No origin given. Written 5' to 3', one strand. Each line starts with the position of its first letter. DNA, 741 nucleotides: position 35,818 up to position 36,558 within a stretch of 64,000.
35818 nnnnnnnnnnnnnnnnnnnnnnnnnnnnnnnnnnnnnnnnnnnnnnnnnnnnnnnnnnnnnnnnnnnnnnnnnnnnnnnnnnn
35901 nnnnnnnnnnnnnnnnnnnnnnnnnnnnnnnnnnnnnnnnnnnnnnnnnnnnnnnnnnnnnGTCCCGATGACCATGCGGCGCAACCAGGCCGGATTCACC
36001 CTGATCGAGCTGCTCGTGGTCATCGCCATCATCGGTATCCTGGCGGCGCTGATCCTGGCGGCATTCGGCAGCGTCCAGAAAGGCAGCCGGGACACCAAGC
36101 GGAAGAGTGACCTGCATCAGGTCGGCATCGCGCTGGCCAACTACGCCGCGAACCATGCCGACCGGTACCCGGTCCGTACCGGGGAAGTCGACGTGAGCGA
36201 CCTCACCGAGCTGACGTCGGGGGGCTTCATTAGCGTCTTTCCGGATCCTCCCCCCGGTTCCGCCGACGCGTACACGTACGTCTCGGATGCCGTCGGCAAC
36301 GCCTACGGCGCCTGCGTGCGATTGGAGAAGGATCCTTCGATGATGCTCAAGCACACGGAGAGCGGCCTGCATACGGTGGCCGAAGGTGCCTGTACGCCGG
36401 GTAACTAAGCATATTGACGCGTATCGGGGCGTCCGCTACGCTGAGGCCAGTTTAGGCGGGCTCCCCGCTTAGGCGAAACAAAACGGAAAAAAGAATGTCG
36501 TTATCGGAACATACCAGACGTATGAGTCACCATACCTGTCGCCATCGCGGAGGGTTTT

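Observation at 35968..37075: Tandem major pilins share a 64-nt identical block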

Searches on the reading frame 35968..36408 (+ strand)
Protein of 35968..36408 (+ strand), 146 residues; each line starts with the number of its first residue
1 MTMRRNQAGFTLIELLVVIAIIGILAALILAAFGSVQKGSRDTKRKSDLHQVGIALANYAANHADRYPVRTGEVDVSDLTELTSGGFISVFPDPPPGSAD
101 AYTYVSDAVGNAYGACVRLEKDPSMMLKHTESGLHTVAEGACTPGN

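Call 10: search_protein_families(library=pfam, proteins=[window:35968-36408:+], max_evalue=0.01)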
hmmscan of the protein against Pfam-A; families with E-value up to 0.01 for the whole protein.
window:35968-36408:+ (146 aa): 1 family
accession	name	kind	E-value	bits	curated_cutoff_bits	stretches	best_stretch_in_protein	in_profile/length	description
PF07963.17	N_methyl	-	5.3e-11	42.1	21.2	1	4-30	1-27/27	Prokaryotic N-terminal methylation motif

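Call 22: find_homologous_proteins(query=window:35968-36405:+, max_evalue=0.00001)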
Query window:35968-36405:+ (146 aa): 2855 proteins with E <= 0.00001 among 8000 candidates; the best 120 are listed.
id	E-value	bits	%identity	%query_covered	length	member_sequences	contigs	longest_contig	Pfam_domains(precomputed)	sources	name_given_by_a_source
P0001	4.9e-90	317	100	100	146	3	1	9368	PF07963.18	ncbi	ncbi:MAG: type II secretion system protein [Patescibacteria group bacterium]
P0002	1.2e-73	264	84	100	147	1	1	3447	PF07963.18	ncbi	-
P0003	2.8e-58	214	69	100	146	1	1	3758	PF07963.18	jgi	jgi:prepilin-type N-terminal cleavage/methylation domain-containing protein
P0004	3.4e-58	214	69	99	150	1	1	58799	PF07963.18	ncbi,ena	-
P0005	5.4e-43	164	58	95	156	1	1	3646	PF07963.18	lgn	-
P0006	2.3e-21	94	51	80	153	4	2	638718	PF07963.18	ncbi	ncbi:MAG: prepilin-type N-terminal cleavage/methylation domain-containing protein [Patescibacteria g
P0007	1.5e-20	92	46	97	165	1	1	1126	PF07963.18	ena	-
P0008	6.3e-20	90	46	84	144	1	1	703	PF07963.18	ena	-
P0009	8.5e-20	89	46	79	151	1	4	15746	PF07963.18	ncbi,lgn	-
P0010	1.3e-19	89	43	82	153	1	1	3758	PF07963.18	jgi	jgi:type IV pilus assembly protein PilA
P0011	5.3e-19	87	48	82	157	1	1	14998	PF07963.18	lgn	-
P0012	1.8e-18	85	43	79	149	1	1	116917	PF07963.18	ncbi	-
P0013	2.6e-18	85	45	81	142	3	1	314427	PF07963.18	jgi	jgi:general secretion pathway protein G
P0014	3.3e-18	84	47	78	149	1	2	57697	PF07963.18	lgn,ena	-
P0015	3.8e-18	84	42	82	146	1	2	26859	PF07963.18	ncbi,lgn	-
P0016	1.3e-17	82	46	82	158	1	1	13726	PF07963.18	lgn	-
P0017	1.5e-17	82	50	71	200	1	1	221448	PF07963.18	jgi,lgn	-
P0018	2.0e-17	82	45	81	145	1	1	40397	PF07963.18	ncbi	-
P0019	2.1e-17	82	52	66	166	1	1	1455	PF07963.18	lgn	-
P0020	3.5e-17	81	47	73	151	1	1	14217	PF07963.18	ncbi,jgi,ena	-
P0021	4.0e-17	81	47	70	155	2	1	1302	PF07963.18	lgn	-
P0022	8.3e-17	80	42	91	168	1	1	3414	PF07963.18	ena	-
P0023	1.7e-16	79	44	82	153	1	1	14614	PF07963.18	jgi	-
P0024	1.8e-16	79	46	81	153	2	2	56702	PF07963.18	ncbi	-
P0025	2.9e-16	78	42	94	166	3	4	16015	PF07963.18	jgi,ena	-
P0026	3.2e-16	78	46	77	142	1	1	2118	PF07963.18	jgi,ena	-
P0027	7.3e-16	77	47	66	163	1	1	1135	PF07963.18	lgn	-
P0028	7.6e-16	77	45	75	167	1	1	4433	PF07963.18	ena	-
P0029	9.0e-16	76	41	92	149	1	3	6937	PF07963.18,PF08334.17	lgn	-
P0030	1.0e-15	76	36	97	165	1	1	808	PF07963.18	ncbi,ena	-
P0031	1.1e-15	76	44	82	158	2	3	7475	PF07963.18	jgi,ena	-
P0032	1.3e-15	76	43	79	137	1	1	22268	PF07963.18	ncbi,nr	ncbi:prepilin-type N-terminal cleavage/methylation domain-containing protein [Candidatus Kaiserbacte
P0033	1.4e-15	76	41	95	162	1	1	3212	PF07963.18,PF22434.2,PF08334.17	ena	-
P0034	1.5e-15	76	43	80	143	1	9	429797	PF07963.18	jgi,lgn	-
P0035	1.7e-15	75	43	84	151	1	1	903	PF07963.18,PF08334.17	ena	-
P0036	1.7e-15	75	42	76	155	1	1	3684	PF07963.18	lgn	-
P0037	1.9e-15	75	43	83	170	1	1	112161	PF07963.18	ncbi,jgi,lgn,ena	ncbi:MAG: prepilin-type N-terminal cleavage/methylation domain-containing protein [Patescibacteria g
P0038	1.9e-15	75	44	79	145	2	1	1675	PF07963.18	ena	-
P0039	2.1e-15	75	40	95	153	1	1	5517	PF07963.18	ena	-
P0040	2.9e-15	75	44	96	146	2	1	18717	PF07963.18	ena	-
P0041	3.5e-15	74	43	83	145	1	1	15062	PF07963.18,PF16732.11,PF08334.17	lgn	-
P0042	3.8e-15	74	38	97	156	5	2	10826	PF07963.18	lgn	-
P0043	4.1e-15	74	40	99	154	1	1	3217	PF07963.18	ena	-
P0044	4.3e-15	74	39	98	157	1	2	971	PF07963.18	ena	-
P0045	4.7e-15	74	44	81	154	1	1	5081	PF07963.18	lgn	-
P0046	5.0e-15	74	50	70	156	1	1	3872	PF07963.18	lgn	-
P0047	5.1e-15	74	44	83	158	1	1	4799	PF07963.18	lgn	-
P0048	5.5e-15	74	45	73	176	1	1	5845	PF07963.18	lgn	-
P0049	8.3e-15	73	43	82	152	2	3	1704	PF07963.18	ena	-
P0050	8.7e-15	73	47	74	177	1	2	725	PF07963.18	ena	-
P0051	9.5e-15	73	42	83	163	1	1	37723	PF07963.18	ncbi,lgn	-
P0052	9.6e-15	73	46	75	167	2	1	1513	PF07963.18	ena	-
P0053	9.7e-15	73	42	95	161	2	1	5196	PF07963.18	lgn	-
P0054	9.9e-15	73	39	97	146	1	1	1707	PF07963.18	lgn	-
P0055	9.9e-15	73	46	78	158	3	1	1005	PF07963.18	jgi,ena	-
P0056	1.3e-14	73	42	73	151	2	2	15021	PF07963.18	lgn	-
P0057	1.4e-14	72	41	84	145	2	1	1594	PF07963.18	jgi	jgi:type II secretion system protein G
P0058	1.5e-14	72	47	67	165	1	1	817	PF07963.18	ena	-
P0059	1.8e-14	72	42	79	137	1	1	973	PF07963.18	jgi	jgi:type II secretion system protein G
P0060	1.8e-14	72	40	84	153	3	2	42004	PF07963.18,PF08334.17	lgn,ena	-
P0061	1.9e-14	72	43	84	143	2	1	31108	PF07963.18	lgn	-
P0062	2.0e-14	72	44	79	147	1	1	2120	PF07963.18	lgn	-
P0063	2.2e-14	72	40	85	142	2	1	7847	PF07963.18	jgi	-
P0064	2.2e-14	72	43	78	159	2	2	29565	PF07963.18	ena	-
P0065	2.3e-14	72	40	77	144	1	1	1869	PF07963.18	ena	-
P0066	2.5e-14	72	40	81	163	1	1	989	PF07963.18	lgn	-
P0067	2.7e-14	72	39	94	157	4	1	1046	PF07963.18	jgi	-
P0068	2.7e-14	71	44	77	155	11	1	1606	PF07963.18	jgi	jgi:prepilin-type N-terminal cleavage/methylation domain-containing protein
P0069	2.7e-14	71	43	72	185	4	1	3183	PF07963.18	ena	-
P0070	2.8e-14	71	39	97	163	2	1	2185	PF07963.18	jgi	jgi:prepilin-type N-terminal cleavage/methylation domain-containing protein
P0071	2.9e-14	71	54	48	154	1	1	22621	PF07963.18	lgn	-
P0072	2.9e-14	71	39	95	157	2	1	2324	PF07963.18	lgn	-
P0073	2.9e-14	71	45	72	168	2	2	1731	PF07963.18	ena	-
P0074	3.2e-14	71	43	71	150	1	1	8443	PF07963.18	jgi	jgi:prepilin-type N-terminal cleavage/methylation domain-containing protein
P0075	3.4e-14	71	39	90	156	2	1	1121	PF07963.18,PF08334.17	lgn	-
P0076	3.8e-14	71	40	77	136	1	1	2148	PF07963.18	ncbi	-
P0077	4.0e-14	71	48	71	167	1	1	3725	PF07963.18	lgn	-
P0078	4.3e-14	71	39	86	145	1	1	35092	PF07963.18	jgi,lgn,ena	-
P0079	4.6e-14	71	61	45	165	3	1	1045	PF07963.18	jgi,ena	-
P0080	4.6e-14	71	44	72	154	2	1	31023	PF07963.18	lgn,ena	-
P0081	4.8e-14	71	38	95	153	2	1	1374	PF07963.18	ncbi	-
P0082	6.6e-14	70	41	82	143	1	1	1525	PF07963.18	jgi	jgi:prepilin-type N-terminal cleavage/methylation domain-containing protein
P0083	6.6e-14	70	38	85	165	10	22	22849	PF07963.18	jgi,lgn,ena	-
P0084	6.8e-14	70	41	82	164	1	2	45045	PF07963.18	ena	-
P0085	6.8e-14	70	40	84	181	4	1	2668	PF07963.18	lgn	-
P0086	7.8e-14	70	47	63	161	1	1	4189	PF07963.18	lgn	-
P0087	8.3e-14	70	44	70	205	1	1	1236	PF07963.18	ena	-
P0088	8.5e-14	70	35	80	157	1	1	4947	PF07963.18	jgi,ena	-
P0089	9.4e-14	70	48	67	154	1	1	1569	PF07963.18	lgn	-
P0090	9.4e-14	70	43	79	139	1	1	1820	PF07963.18,PF08334.17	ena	-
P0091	1.0e-13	70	40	82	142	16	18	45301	PF07963.18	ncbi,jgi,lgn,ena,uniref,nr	ncbi:hypothetical protein A2Z61_00990 [Candidatus Campbellbacteria bacterium RIFCSPLOWO2_02_35_12]|u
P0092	1.1e-13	70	37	84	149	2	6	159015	PF07963.18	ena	-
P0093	1.1e-13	70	45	78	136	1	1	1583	PF07963.18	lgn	-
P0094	1.1e-13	70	41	77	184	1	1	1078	PF07963.18,PF08334.17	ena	-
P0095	1.1e-13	70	40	78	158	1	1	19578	PF07963.18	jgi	-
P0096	1.1e-13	70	44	74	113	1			PF07963.18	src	-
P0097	1.1e-13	70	42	83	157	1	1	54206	PF07963.18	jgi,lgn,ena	-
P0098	1.1e-13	70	43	70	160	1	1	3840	PF07963.18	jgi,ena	-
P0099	1.2e-13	69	37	84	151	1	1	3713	PF07963.18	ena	-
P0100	1.2e-13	69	42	82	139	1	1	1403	PF07963.18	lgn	-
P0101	1.2e-13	69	40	73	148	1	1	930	PF07963.18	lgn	-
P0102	1.2e-13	69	39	82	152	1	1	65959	PF07963.18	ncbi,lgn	ncbi:MAG: type II secretion system protein [Patescibacteria group bacterium]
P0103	1.2e-13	69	35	90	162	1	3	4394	PF07963.18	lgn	-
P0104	1.3e-13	69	44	71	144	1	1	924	PF07963.18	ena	-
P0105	1.3e-13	69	49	68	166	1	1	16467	PF07963.18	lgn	-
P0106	1.3e-13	69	40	74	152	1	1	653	PF07963.18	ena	-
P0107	1.4e-13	69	41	81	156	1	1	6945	PF07963.18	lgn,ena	-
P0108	1.5e-13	69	44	79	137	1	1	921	PF07963.18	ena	-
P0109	1.6e-13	69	39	75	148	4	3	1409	PF07963.18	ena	-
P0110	1.8e-13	69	45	68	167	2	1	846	PF07963.18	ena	-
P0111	1.8e-13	69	41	82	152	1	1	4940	PF07963.18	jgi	jgi:prepilin-type N-terminal cleavage/methylation domain-containing protein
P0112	1.9e-13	69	47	81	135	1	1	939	PF07963.18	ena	-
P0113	1.9e-13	69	51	63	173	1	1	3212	PF07963.18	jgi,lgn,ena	-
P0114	2.0e-13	69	42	78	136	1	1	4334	PF07963.18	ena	-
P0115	2.1e-13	69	44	79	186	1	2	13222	PF07963.18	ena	-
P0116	2.1e-13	69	41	79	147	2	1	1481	PF07963.18,PF08334.17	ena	-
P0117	2.1e-13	69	39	80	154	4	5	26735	PF07963.18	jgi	jgi:prepilin-type N-terminal cleavage/methylation domain-containing protein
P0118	2.2e-13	69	64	40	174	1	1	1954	PF07963.18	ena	-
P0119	2.2e-13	69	37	95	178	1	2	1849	PF07963.18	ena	-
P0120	2.2e-13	69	42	81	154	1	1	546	PF07963.18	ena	-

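Call 24: find_encoding_contigs(protein=P0004, flank=4000, max_places=4)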
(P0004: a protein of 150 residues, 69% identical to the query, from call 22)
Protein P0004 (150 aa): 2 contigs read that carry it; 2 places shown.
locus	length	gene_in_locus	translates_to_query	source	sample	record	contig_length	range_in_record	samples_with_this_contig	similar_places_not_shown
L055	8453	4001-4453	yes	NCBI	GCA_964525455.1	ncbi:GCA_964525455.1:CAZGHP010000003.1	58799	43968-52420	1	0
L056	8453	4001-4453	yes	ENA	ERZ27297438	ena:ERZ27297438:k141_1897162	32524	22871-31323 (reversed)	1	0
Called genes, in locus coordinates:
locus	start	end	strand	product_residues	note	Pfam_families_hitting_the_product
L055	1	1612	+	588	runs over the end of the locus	PF05157:MshEN, PF00437:T2SSE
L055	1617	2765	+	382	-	PF00437:T2SSE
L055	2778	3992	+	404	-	PF28597:T2SSF_N, PF00482:T2SSF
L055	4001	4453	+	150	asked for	PF07963:N_methyl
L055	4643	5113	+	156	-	PF07963:N_methyl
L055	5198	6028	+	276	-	PF06750:A24_N_bact, PF01478:Peptidase_A24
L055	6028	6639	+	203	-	PF07963:N_methyl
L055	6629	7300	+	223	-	PF07963:N_methyl (weak)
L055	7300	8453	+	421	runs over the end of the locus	-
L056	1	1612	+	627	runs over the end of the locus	PF05157:MshEN, PF00437:T2SSE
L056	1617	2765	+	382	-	PF00437:T2SSE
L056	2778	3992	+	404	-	PF28597:T2SSF_N, PF00482:T2SSF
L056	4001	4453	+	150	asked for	PF07963:N_methyl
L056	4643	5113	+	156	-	PF07963:N_methyl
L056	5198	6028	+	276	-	PF06750:A24_N_bact, PF01478:Peptidase_A24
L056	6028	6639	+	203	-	PF07963:N_methyl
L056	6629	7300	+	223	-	PF07963:N_methyl (weak)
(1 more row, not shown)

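Call 25: find_encoding_contigs(protein=P0003, flank=4000, max_places=4)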
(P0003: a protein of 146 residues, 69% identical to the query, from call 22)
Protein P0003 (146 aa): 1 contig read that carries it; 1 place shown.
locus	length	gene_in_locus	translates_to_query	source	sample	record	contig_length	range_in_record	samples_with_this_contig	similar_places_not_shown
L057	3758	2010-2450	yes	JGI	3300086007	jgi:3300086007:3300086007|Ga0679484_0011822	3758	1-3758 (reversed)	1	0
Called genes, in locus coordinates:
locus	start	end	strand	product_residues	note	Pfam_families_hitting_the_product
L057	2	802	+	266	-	?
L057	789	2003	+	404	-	PF28597:T2SSF_N, PF00482:T2SSF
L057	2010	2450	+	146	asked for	PF07963:N_methyl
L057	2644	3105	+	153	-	PF07963:N_methyl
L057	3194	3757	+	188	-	?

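Call 26: find_encoding_contigs(protein=P0005, flank=4000, max_places=4)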
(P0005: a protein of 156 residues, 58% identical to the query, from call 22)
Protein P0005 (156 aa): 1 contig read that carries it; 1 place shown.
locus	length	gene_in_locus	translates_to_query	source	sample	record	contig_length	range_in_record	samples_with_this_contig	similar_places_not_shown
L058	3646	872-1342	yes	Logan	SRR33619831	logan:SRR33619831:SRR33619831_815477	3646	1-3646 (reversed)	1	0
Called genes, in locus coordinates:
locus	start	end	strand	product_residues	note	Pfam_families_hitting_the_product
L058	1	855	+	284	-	?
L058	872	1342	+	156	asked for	PF07963:N_methyl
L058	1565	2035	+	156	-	PF07963:N_methyl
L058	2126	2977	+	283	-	PF06750:A24_N_bact, PF01478:Peptidase_A24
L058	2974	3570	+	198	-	-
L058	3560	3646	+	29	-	?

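Call 27: find_encoding_contigs(protein=P0006, flank=4000, max_places=6)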
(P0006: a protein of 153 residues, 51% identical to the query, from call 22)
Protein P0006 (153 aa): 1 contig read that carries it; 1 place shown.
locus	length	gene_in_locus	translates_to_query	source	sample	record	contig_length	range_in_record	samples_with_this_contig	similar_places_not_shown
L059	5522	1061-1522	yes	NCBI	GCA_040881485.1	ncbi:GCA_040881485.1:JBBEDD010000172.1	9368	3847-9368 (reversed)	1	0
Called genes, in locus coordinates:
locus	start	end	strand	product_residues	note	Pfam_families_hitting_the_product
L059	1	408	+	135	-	PF00482:T2SSF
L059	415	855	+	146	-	PF07963:N_methyl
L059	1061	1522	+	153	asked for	PF07963:N_methyl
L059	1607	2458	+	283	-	PF06750:A24_N_bact, PF01478:Peptidase_A24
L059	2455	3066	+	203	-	PF07963:N_methyl (weak)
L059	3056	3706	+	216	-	PF07963:N_methyl (weak)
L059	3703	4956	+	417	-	-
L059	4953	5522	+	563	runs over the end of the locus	PF18885:DUF5648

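Call 28: find_encoding_contigs(protein=P0001, flank=4000, max_places=6)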
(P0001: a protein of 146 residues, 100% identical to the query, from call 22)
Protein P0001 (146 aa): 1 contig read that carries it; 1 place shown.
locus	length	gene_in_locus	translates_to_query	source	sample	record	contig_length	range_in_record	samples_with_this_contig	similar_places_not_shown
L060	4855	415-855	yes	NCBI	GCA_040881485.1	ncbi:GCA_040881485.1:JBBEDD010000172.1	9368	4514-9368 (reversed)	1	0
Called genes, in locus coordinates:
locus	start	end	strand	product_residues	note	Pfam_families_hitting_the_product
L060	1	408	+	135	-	PF00482:T2SSF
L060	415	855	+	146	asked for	PF07963:N_methyl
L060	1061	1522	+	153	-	PF07963:N_methyl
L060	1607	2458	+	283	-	PF06750:A24_N_bact, PF01478:Peptidase_A24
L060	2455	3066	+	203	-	PF07963:N_methyl (weak)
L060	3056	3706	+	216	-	PF07963:N_methyl (weak)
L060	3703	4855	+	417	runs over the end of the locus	-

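Call 29: list_cluster_members(proteins=[P0001, P0006])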
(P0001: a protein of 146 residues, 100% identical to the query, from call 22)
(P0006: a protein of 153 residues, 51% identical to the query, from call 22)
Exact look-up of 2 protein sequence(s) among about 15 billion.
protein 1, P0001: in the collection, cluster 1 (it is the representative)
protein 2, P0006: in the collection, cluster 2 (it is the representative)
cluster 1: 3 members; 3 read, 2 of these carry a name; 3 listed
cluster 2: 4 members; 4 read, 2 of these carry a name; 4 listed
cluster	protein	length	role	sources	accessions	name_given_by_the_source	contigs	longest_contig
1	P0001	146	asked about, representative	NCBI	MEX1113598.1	MAG: type II secretion system protein [Patescibacteria group bacterium]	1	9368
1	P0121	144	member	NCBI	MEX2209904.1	MAG: type II secretion system protein [Patescibacteria group bacterium]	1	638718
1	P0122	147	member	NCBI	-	-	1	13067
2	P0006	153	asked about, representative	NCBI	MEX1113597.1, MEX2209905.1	MAG: prepilin-type N-terminal cleavage/methylation domain-containing protein ...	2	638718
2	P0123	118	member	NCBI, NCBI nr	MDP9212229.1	MAG: type II secretion system protein GspG [bacterium] | type II secretion system protein GspG [bacterium]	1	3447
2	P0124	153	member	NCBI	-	-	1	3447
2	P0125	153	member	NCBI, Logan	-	-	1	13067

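Call 31: find_encoding_contigs(protein=P0121, flank=4000, max_places=4)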
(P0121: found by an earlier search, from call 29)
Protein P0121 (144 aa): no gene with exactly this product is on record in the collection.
